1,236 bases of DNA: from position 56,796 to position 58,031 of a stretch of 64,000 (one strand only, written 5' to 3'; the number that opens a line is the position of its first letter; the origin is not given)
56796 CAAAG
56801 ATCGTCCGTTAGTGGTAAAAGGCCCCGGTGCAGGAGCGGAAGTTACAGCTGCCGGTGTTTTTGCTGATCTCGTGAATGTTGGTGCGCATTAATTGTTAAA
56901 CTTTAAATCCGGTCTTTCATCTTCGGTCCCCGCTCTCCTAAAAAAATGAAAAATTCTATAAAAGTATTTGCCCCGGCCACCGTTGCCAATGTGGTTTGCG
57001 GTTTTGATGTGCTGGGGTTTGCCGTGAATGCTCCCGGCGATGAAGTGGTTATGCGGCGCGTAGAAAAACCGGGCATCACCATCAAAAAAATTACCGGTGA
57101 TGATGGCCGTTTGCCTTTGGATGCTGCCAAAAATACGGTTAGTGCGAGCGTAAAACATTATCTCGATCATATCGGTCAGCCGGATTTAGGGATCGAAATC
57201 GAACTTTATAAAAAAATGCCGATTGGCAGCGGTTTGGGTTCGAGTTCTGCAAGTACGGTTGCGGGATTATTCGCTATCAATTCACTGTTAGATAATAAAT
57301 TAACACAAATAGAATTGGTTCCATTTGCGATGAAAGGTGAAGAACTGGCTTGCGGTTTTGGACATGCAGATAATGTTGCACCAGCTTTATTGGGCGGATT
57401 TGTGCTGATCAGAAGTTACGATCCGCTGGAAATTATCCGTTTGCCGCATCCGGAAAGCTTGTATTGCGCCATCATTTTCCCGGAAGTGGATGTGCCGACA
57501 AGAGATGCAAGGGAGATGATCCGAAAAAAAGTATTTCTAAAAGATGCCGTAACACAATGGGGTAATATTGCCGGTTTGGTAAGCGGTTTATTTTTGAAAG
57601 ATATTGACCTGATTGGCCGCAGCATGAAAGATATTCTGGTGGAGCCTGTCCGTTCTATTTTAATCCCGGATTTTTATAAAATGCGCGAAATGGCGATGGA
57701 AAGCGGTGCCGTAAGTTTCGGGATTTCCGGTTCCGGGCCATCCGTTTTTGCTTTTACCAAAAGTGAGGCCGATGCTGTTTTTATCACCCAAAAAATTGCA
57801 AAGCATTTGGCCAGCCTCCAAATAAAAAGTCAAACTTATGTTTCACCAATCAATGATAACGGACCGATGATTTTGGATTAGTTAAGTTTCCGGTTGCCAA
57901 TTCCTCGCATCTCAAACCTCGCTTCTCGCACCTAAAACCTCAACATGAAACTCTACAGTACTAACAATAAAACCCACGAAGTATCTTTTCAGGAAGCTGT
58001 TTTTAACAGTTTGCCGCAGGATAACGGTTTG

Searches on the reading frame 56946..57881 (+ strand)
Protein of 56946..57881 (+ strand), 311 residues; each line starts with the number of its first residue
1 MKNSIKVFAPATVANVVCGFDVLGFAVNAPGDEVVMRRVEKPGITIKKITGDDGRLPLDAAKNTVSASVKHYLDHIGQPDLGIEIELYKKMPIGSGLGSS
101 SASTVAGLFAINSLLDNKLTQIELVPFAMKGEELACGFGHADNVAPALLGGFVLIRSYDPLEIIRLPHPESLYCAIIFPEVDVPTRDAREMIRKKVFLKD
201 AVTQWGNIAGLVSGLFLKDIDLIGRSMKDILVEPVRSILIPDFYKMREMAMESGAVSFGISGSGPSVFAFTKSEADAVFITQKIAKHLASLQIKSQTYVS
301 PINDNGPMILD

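Call 15: find_encoding_contigs(protein=window:56946-57881:+, flank=10000, max_places=6)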
Protein window:56946-57881:+ (311 aa): no gene with exactly this product is on record in the collection.

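Call 29: search_protein_families(library=pfam, proteins=[window:56946-57881:+])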
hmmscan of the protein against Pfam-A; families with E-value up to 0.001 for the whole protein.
window:56946-57881:+ (311 aa): 2 families
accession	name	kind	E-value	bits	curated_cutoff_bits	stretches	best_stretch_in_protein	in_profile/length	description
PF00288.32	GHMP_kinases_N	-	1.7e-18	67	22.3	1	63-151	1-87/87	GHMP kinases N terminal domain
PF08544.19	GHMP_kinases_C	-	3.7e-13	50.1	21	1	214-288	4-83/85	GHMP kinases C terminal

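Call 37: find_homologous_proteins(query=window:56946-57881:+, max_evalue=1e-20)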
Query window:56946-57881:+ (311 aa): 8000 proteins with E <= 1e-20 among 8000 candidates; the best 120 are listed.
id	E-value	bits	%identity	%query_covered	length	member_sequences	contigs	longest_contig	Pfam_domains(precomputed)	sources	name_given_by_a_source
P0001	1.1e-200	683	100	100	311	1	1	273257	PF00288.33,PF08544.19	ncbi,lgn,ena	-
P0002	7.9e-197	671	98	100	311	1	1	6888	PF00288.33,PF08544.19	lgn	-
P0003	5.7e-194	661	96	100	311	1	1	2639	PF00288.33,PF08544.19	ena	-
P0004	2.6e-193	659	96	100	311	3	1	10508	PF00288.33,PF08544.19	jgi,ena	-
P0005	1.1e-192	657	95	100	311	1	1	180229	PF00288.33,PF08544.19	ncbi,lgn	ncbi:MAG: homoserine kinase [Janthinobacterium lividum]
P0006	3.5e-191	652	95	100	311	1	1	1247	PF00288.33,PF08544.19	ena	-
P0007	8.3e-190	648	95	100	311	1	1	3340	PF00288.33,PF08544.19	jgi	jgi:homoserine kinase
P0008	1.2e-189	647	94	100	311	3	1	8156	PF00288.33,PF08544.19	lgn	-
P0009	1.5e-189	647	93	100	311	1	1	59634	PF00288.33,PF08544.19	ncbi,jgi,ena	-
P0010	1.6e-189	647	94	100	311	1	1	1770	PF00288.33,PF08544.19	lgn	-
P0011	1.7e-189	647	94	100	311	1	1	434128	PF00288.33,PF08544.19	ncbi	ncbi:MAG: homoserine kinase [Janthinobacterium lividum]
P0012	2.8e-189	646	93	100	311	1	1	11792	PF00288.33,PF08544.19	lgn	-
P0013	3.7e-189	646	94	100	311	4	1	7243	PF00288.33,PF08544.19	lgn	-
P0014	4.4e-189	645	94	100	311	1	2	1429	PF00288.33,PF08544.19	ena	-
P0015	5.9e-189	645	94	100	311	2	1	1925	PF00288.33,PF08544.19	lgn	-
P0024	3.7e-184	629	91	100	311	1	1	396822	PF00288.33,PF08544.19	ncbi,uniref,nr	ncbi:homoserine kinase [Mucilaginibacter arboris]|uniref:Homoserine kinase n=1 Tax=Mucilaginibacter 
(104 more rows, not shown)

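Call 39: find_encoding_contigs(protein=P0024, flank=10000, max_places=2)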
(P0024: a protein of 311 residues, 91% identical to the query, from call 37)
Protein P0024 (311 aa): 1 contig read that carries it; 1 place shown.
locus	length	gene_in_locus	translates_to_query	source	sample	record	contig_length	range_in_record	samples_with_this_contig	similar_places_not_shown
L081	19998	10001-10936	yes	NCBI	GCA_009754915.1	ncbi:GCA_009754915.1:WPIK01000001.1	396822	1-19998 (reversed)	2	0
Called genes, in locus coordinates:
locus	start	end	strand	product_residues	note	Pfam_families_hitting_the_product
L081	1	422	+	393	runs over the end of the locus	PF12911:OppC_N (weak), PF00528:BPD_transp_1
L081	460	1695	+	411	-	PF07228:SpoIIE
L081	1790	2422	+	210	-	PF01351:RNase_HII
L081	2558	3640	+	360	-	PF01571:GCV_T, PF08669:GCV_T_C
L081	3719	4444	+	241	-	PF04029:2-ph_phosp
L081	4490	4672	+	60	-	-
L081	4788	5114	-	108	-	PF01503:PRA-PH (weak), PF12643:MazG-like (weak), PF03819:MazG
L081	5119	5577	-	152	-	PF02580:Tyr_Deacylase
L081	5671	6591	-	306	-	PF16745:RsgA_N, PF01926:MMR_HSR1 (faint), PF03193:RsgA_GTPase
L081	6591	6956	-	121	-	PF02452:PemK_toxin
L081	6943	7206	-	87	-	-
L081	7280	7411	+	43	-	-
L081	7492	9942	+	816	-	PF00696:AA_kinase, PF01842:ACT (weak), PF22468:ACT_9, PF01842:ACT (weak), PF13840:ACT_7 (weak), PF22468:ACT_9, PF03447:NAD_binding_3, PF00742:Homoserine_dh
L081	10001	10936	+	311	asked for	PF00288:GHMP_kinases_N, PF08544:GHMP_kinases_C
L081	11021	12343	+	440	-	PF14821:Thr_synth_N, PF00291:PALP, PF24857:THR4_C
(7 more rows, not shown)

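Call 40: find_encoding_contigs(protein=P0001, flank=10000, max_places=2)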
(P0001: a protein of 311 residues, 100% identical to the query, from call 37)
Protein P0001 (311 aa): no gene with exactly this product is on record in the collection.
